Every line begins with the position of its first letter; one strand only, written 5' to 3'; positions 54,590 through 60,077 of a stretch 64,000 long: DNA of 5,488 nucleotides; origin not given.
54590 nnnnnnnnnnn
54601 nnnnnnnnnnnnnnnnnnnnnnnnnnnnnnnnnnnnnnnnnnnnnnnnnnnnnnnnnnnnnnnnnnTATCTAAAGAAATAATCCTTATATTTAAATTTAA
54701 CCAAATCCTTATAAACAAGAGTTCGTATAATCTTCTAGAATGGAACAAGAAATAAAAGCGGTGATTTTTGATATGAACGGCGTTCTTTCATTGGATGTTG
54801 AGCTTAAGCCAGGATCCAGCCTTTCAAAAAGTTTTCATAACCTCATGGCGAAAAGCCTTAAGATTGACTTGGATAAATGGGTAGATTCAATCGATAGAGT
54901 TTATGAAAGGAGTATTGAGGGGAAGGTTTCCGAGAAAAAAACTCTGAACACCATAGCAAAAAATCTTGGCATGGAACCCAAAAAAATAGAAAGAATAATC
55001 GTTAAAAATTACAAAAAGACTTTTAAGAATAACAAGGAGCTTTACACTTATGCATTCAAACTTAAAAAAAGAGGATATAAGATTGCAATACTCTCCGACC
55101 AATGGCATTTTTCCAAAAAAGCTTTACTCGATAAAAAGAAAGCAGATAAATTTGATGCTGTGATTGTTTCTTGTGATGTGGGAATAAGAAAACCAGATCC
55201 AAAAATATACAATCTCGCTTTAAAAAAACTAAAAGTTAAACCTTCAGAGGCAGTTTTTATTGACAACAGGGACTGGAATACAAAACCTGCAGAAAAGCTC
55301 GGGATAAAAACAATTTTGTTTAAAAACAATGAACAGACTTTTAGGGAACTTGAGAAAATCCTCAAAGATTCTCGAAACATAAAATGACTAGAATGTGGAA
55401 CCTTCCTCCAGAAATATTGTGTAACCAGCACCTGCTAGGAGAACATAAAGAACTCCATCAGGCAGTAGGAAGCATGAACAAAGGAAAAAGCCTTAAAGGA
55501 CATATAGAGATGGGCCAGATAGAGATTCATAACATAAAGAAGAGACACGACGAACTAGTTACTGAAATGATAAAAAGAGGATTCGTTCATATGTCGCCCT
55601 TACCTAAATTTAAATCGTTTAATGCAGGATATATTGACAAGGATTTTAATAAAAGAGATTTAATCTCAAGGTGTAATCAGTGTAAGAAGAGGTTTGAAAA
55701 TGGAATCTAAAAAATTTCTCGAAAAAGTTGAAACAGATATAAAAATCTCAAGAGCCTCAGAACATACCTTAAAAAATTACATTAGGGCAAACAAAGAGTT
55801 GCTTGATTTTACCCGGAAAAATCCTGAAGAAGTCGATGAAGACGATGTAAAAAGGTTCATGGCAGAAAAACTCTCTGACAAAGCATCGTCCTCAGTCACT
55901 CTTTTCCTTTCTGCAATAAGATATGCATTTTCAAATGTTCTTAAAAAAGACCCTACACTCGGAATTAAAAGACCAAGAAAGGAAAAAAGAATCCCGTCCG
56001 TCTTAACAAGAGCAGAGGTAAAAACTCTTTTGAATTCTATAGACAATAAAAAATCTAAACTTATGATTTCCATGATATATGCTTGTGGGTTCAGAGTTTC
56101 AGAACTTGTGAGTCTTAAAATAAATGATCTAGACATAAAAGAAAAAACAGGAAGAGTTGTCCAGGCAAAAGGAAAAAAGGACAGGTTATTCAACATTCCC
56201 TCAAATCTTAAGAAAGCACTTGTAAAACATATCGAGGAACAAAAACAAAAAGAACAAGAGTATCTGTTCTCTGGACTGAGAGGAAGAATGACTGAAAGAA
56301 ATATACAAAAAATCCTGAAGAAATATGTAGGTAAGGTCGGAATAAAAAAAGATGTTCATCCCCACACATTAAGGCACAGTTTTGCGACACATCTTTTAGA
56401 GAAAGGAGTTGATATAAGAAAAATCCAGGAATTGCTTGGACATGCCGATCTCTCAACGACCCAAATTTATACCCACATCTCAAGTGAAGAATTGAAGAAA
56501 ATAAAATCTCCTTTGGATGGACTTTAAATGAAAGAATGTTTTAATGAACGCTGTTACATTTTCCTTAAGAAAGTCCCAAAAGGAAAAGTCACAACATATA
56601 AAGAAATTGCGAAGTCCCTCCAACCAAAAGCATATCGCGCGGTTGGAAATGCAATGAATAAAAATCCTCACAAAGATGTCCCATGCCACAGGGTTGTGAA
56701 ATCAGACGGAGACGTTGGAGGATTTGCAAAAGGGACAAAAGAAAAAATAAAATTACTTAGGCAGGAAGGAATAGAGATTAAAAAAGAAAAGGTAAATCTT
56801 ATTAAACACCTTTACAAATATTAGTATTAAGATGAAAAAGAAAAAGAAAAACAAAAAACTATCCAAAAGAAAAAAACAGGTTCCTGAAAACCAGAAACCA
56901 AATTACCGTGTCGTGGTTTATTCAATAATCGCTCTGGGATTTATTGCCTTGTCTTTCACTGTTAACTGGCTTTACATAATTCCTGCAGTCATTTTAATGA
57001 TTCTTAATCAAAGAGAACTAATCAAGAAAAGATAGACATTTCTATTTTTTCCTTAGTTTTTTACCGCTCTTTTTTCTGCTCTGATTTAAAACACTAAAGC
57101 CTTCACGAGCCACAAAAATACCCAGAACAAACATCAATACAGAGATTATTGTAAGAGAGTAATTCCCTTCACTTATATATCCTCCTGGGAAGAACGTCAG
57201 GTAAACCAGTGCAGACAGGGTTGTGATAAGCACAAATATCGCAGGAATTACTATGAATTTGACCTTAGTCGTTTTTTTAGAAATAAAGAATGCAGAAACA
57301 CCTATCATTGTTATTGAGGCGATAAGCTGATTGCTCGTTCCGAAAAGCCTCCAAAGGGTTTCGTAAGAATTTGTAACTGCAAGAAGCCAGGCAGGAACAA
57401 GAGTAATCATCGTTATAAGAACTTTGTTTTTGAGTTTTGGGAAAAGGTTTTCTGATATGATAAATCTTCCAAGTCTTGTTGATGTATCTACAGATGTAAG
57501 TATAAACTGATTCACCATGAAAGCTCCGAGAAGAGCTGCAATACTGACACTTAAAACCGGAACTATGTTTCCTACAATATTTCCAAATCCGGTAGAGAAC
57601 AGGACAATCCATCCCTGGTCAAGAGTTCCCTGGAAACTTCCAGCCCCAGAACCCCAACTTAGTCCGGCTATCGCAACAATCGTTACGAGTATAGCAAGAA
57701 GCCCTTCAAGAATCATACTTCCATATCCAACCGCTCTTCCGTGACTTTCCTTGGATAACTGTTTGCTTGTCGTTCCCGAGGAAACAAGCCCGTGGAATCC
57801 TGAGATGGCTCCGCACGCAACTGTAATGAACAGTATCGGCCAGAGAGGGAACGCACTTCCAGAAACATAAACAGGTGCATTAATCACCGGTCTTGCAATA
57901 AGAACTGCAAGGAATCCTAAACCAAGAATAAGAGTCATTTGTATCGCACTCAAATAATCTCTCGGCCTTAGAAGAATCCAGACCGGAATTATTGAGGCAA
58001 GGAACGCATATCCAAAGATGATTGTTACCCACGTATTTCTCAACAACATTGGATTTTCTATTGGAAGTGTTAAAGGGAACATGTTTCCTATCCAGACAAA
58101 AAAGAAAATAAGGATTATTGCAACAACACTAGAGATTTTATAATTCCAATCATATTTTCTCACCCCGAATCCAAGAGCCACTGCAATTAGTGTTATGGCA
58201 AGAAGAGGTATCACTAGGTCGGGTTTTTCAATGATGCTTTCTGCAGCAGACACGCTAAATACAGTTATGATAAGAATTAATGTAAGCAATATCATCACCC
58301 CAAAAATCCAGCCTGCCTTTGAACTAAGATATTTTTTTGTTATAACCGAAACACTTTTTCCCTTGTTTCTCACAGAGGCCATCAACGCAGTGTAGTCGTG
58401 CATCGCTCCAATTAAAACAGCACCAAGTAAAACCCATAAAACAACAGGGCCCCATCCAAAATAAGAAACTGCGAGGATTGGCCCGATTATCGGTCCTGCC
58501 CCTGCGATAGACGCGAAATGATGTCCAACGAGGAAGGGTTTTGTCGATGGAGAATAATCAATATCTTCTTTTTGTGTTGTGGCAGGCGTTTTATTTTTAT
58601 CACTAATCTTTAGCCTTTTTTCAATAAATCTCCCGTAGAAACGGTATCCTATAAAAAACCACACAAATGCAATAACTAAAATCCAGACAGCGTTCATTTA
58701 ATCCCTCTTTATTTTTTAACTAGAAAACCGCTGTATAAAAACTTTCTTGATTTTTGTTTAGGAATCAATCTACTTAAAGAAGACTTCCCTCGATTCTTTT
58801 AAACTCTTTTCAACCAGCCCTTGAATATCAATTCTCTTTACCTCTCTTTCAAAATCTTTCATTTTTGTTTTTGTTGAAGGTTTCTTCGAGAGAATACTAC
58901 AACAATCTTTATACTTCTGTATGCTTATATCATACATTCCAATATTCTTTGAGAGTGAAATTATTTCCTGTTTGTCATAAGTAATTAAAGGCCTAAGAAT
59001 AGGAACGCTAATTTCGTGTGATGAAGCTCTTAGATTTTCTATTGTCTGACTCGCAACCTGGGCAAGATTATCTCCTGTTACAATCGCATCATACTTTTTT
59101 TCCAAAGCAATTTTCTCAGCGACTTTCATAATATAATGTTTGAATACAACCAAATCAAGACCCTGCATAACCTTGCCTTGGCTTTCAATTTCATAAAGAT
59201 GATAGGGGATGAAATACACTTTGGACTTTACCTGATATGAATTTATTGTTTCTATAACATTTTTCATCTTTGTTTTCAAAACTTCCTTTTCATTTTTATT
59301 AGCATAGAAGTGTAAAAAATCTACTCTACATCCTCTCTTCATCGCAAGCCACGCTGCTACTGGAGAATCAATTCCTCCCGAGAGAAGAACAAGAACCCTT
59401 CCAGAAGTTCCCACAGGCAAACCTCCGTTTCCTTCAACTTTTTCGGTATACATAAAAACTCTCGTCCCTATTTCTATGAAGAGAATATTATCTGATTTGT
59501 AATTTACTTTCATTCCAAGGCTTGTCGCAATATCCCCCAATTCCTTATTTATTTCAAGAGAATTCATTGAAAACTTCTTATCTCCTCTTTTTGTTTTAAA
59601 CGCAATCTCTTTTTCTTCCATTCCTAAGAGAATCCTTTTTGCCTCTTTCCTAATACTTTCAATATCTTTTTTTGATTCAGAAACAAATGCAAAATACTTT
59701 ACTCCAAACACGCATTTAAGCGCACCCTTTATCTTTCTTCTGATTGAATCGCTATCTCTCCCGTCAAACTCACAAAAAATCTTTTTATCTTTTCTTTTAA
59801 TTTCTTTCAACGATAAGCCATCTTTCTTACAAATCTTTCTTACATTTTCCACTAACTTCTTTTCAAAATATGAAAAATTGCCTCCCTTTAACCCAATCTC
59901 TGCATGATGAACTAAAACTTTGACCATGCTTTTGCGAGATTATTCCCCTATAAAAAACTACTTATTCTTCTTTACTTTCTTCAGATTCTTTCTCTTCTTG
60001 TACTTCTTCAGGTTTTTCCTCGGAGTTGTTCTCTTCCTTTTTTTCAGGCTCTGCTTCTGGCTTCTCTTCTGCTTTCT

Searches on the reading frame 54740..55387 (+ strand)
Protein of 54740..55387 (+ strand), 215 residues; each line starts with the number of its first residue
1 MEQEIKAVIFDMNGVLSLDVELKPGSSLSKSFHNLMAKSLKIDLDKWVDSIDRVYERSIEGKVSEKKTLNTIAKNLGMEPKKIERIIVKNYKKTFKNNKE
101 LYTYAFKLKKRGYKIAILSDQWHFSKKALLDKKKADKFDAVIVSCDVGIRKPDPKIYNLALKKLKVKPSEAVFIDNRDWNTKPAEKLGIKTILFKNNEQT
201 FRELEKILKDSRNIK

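Call 12: search_protein_families(library=pfam, proteins=[window:54740-55387:+], max_evalue=0.01)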
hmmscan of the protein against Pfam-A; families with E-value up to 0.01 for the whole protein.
window:54740-55387:+ (215 aa): 3 families
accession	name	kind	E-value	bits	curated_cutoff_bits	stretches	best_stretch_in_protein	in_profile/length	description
PF00702.32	Hydrolase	-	8e-19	69.2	26.4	1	5-188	1-191/191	haloacid dehalogenase-like hydrolase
PF13419.12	HAD_2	-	2e-14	54.5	23.8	1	41-193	28-177/178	Haloacid dehalogenase-like hydrolase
PF13242.12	Hydrolase_like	-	0.001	19.4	22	1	149-206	2-60/75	HAD-hyrolase-like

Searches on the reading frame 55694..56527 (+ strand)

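Call 12: search_protein_families(library=pfam, proteins=[window:55694-56527:+], max_evalue=0.01)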
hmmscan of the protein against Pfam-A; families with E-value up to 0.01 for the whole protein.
window:55694-56527:+ (277 aa): 4 families
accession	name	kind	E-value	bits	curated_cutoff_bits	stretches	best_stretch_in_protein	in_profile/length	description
PF00589.27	Phage_integrase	-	2e-45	155.1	27.1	1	103-264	2-170/172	Phage integrase family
PF13495.12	Phage_int_SAM_4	-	1.6e-11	44.9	27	1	8-86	1-82/85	Phage integrase, N-terminal SAM-like domain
PF02899.23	Phage_int_SAM_1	-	1.4e-05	25.7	22.3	1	15-79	7-76/83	Phage integrase, N-terminal SAM-like domain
PF23890.1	DUF7242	-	0.00013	22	27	0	202-248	69-117/248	Family of unknown function (DUF7242)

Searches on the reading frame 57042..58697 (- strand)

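Call 12: search_protein_families(library=pfam, proteins=[window:57042-58697:-], max_evalue=0.01)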
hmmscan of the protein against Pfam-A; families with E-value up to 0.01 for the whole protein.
window:57042-58697:- (551 aa): 1 family
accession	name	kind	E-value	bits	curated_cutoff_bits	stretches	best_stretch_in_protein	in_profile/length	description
PF02554.20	CstA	-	7.9e-130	434.6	27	2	2-343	1-352/560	Carbon starvation protein CstA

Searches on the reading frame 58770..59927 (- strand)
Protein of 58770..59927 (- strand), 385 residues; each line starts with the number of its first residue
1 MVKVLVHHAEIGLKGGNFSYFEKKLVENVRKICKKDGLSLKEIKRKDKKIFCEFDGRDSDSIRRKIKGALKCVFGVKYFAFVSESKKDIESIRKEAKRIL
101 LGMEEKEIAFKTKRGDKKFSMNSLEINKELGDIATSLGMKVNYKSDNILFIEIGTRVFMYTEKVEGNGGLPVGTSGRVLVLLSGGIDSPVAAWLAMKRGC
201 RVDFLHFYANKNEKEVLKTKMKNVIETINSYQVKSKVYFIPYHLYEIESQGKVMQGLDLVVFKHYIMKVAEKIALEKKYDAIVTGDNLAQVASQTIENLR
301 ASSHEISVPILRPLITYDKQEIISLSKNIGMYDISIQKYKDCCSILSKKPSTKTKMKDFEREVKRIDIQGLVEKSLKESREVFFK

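Call 12: search_protein_families(library=pfam, proteins=[window:58770-59927:-], max_evalue=0.01)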
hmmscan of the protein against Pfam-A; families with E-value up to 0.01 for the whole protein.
window:58770-59927:- (385 aa): 6 families
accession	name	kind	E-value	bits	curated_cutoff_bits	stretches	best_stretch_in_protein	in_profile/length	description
PF02568.20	ThiI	-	5.4e-64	215.9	20.5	1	173-366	1-195/197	Thiamine biosynthesis protein (ThiI)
PF22025.1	ThiI_fer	-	3.4e-11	43.8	25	1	4-79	2-71/72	ThiI ferredoxin-like domain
PF06508.19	QueC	-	5.1e-09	36.4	22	1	178-227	2-50/210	Queuosine biosynthesis protein QueC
PF03054.22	tRNA_Me_trans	-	0.00014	22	20.6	1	177-228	2-53/202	tRNA methyl transferase HUP domain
PF02926.22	THUMP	-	0.0049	17.7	20.6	0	87-145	2-65/84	THUMP domain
PF01171.26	ATP_bind_3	-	0.0081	16.3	27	0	178-328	2-158/182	PP-loop family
